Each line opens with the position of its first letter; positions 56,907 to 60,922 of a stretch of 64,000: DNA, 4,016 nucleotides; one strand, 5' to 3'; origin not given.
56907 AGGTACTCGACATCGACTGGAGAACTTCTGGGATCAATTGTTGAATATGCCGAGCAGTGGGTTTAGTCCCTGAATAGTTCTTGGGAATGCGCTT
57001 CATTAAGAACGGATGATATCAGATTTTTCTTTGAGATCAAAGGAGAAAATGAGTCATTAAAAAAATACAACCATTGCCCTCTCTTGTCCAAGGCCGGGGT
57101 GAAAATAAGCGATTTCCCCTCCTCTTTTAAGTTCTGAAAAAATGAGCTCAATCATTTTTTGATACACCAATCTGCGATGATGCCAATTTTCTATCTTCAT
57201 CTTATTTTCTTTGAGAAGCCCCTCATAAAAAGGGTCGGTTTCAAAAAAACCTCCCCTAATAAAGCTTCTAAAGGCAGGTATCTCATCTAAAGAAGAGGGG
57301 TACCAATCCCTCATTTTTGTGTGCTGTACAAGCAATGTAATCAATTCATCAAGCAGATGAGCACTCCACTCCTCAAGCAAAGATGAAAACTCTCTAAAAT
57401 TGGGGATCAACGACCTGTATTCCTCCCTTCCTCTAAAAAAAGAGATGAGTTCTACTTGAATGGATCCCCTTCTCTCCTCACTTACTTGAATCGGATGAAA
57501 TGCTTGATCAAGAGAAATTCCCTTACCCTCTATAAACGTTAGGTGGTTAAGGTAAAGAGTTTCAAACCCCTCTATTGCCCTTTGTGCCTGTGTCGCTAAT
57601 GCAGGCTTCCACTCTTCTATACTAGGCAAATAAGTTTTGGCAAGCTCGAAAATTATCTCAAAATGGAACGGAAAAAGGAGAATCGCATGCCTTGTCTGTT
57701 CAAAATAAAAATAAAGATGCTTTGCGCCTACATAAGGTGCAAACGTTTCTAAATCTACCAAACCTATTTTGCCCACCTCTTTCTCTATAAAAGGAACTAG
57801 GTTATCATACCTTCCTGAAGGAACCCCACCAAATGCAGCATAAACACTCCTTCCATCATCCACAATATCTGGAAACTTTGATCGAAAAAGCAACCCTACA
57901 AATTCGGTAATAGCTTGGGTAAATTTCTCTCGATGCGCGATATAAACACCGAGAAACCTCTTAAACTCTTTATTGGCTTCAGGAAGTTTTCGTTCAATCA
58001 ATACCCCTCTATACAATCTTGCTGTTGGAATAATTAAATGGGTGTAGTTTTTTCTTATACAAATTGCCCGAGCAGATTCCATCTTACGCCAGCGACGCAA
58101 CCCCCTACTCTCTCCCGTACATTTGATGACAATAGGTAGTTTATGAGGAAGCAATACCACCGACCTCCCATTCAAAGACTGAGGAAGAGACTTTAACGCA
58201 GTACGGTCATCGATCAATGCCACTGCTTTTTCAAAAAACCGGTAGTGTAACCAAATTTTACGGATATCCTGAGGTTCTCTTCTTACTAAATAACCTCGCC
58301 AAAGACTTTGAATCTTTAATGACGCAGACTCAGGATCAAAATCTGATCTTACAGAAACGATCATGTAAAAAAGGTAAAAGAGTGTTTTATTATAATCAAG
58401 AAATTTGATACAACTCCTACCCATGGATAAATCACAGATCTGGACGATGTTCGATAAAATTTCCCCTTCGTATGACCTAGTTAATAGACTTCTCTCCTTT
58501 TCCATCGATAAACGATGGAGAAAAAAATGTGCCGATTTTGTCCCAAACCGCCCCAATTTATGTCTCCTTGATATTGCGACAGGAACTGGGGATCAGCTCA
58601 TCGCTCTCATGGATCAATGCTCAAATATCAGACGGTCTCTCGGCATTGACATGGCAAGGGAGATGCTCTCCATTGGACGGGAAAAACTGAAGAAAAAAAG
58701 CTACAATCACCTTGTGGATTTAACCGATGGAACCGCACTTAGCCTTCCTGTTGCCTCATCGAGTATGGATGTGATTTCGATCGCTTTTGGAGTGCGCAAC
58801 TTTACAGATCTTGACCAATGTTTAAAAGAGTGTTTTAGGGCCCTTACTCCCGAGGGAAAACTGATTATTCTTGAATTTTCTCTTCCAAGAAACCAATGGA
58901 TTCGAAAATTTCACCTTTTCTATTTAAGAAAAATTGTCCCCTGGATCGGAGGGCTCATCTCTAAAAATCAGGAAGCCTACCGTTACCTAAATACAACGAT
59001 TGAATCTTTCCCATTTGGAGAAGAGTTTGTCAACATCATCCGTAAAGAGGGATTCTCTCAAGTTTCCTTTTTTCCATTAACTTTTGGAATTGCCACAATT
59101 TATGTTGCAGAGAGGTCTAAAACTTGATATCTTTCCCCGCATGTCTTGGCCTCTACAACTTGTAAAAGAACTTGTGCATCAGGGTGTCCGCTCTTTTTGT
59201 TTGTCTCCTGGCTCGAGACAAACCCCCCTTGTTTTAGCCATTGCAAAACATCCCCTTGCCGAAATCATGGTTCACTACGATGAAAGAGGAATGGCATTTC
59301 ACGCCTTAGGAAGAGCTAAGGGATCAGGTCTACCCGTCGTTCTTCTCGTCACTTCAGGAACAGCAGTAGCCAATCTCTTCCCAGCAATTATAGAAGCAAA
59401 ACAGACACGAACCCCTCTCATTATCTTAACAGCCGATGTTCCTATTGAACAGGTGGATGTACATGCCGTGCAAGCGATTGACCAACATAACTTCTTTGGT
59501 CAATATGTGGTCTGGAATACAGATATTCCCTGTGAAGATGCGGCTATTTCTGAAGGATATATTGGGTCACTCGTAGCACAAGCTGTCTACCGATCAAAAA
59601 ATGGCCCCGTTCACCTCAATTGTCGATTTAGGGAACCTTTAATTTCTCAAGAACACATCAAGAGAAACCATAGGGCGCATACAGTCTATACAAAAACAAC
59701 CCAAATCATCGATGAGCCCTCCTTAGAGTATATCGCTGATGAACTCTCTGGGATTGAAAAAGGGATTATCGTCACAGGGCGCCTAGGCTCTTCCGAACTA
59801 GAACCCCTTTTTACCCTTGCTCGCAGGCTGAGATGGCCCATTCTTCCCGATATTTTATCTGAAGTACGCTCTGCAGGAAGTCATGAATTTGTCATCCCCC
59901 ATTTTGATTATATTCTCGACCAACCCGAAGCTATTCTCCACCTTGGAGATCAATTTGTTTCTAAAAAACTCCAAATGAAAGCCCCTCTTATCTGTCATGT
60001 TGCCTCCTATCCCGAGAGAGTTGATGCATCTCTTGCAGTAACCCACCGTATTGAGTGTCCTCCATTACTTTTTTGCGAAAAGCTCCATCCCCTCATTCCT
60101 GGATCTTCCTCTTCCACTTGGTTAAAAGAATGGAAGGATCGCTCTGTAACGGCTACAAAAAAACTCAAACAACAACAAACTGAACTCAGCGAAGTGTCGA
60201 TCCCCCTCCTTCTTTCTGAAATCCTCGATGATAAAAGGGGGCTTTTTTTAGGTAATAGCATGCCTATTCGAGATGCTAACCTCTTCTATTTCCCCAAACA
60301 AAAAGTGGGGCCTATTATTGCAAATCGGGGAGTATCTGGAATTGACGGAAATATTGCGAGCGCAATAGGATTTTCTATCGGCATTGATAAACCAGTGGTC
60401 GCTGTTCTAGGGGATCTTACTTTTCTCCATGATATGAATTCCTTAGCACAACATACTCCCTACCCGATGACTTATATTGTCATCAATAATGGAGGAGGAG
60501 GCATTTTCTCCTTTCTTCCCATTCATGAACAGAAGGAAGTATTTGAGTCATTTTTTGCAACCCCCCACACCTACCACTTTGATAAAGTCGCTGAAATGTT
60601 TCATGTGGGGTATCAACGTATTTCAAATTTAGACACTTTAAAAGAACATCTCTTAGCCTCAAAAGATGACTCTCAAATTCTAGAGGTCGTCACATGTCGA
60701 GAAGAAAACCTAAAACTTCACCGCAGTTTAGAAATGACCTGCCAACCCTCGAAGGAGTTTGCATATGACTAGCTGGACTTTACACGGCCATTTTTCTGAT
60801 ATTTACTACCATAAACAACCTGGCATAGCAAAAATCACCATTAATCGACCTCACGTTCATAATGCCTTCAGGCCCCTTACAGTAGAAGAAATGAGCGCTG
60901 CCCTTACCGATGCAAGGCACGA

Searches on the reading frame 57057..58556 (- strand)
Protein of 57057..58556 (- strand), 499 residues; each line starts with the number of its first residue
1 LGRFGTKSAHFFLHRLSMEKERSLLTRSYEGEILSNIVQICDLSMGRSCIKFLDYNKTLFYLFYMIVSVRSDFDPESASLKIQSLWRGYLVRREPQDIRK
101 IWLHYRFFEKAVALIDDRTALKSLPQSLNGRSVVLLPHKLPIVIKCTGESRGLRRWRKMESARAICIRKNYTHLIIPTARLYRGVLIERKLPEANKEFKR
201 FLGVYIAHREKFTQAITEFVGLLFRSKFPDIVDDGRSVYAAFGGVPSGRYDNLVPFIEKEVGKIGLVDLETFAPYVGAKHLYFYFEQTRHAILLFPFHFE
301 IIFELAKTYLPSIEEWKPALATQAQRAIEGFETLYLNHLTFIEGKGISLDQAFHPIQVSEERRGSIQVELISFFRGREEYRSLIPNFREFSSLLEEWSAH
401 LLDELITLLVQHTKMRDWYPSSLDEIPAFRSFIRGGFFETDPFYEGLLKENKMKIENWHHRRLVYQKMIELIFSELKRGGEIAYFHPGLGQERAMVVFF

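Call 75: search_protein_families(library=pfam, proteins=[window:57057-58556:-], max_evalue=0.00001)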
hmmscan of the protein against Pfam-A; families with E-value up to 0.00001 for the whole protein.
window:57057-58556:- (499 aa): 1 family
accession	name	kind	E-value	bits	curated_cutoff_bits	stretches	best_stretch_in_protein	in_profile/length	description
PF00612.33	IQ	-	9.8e-06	25.4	20.3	0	77-94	2-19/21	IQ calmodulin-binding motif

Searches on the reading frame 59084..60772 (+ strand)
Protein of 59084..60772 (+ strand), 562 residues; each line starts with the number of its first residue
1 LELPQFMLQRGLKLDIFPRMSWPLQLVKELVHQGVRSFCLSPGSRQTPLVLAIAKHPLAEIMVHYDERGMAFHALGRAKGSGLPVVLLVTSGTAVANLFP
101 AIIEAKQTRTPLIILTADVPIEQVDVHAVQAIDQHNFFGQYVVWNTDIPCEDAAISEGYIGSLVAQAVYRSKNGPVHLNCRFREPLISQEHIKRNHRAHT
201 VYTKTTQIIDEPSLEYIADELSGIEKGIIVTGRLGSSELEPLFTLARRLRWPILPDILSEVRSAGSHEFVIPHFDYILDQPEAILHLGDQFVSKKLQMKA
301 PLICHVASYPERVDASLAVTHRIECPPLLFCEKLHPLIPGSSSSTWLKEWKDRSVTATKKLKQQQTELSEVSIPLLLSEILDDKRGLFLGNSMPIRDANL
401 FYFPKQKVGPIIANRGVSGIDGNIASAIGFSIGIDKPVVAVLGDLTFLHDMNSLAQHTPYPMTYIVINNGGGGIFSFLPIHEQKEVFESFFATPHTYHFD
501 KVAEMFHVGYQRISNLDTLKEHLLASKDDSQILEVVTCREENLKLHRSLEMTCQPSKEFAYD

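Call 75: search_protein_families(library=pfam, proteins=[window:59084-60772:+], max_evalue=0.00001)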
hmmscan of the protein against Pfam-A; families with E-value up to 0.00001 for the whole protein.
window:59084-60772:+ (562 aa): 3 families
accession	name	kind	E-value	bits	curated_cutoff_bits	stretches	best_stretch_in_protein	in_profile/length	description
PF02776.23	TPP_enzyme_N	-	9e-21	74.3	26.8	1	26-135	7-117/119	Thiamine pyrophosphate enzyme, N-terminal TPP binding domain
PF16582.11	TPP_enzyme_M_2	-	2.1e-16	60.8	30.1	1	225-389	39-208/208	Middle domain of thiamine pyrophosphate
PF02775.26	TPP_enzyme_C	-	5.6e-09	36.4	21.9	1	412-523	22-137/151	Thiamine pyrophosphate enzyme, C-terminal TPP binding domain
